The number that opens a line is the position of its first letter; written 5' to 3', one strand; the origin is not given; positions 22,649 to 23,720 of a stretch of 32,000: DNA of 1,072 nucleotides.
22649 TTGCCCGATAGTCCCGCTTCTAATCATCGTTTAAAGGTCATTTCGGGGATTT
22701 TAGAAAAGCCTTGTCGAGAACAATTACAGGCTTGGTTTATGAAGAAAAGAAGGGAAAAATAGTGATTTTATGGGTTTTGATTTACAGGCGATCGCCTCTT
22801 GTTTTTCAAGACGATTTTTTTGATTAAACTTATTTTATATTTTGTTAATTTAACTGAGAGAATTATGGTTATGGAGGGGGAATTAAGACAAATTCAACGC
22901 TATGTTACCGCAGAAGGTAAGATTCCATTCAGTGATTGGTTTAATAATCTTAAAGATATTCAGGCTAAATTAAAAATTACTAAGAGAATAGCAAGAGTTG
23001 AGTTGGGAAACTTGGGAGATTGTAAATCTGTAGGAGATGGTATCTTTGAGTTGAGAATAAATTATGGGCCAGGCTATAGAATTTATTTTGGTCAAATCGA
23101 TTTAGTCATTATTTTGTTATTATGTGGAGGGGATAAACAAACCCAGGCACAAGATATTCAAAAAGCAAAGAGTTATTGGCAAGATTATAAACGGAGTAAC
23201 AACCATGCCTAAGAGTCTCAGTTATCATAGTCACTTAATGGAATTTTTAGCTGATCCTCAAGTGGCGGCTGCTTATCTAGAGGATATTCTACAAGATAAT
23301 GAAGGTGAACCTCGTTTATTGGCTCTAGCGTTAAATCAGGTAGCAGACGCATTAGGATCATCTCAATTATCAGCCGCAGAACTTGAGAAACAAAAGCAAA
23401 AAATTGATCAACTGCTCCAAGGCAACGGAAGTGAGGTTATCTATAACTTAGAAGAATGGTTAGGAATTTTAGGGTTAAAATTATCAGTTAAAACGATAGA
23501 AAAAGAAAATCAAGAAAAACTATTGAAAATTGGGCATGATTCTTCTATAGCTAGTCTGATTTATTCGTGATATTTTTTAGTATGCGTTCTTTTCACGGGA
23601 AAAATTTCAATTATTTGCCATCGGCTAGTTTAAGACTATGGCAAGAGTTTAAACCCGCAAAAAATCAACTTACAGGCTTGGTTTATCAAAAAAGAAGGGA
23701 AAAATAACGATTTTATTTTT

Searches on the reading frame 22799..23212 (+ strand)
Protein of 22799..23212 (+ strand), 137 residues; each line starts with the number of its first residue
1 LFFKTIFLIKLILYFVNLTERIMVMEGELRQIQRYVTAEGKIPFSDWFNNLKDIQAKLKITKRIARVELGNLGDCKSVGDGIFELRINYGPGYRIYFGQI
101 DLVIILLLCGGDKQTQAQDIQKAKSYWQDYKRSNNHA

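Call 3: search_protein_families(library=pfam, proteins=[window:22799-23212:+], max_evalue=0.1)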
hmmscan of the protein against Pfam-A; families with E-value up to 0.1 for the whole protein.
window:22799-23212:+ (137 aa): 1 family
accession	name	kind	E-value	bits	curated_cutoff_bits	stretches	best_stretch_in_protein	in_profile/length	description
PF05973.20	Gp49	-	0.00013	22.4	23.9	1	46-123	1-85/90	Phage derived protein Gp49-like (DUF891)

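Call 5: search_protein_families(library=ncbifam, proteins=[window:22799-23212:+], max_evalue=0.1)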
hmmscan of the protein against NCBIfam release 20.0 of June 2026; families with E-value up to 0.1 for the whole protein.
window:22799-23212:+ (137 aa): 1 family
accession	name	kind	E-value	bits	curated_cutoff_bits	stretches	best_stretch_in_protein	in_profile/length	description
TIGR02683.1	upstrm_HI1419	hypoth_equivalog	1.2e-38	131.4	62.85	1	39-130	4-95/95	type II toxin-antitoxin system RelE/ParE family toxin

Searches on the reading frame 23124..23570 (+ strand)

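Call 3: search_protein_families(library=pfam, proteins=[window:23124-23570:+], max_evalue=0.1)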
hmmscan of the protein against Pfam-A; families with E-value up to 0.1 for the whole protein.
window:23124-23570:+ (148 aa): 2 families
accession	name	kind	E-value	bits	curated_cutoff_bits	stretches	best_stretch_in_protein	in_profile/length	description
PF21716.3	dnstrm_HI1420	-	0.0036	17.6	27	1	39-84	8-51/90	Probable addiction module antidote protein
PF07201.16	HrpJ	-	0.028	15.1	25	1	46-105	60-117/166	HrpJ-like domain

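Call 5: search_protein_families(library=ncbifam, proteins=[window:23124-23570:+], max_evalue=0.1)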
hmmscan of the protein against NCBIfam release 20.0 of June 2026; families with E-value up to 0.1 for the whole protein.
window:23124-23570:+ (148 aa): 2 families
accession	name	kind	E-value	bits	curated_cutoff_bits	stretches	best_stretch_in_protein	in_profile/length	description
TIGR02684.1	dnstrm_HI1420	hypoth_equivalog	0.0018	18.5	53.7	1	39-120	8-86/89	addiction module antidote protein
TIGR04540.1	CLB_0814_fam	hypoth_equivalog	0.045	13.9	50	0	63-105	7-46/73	TIGR04540 family protein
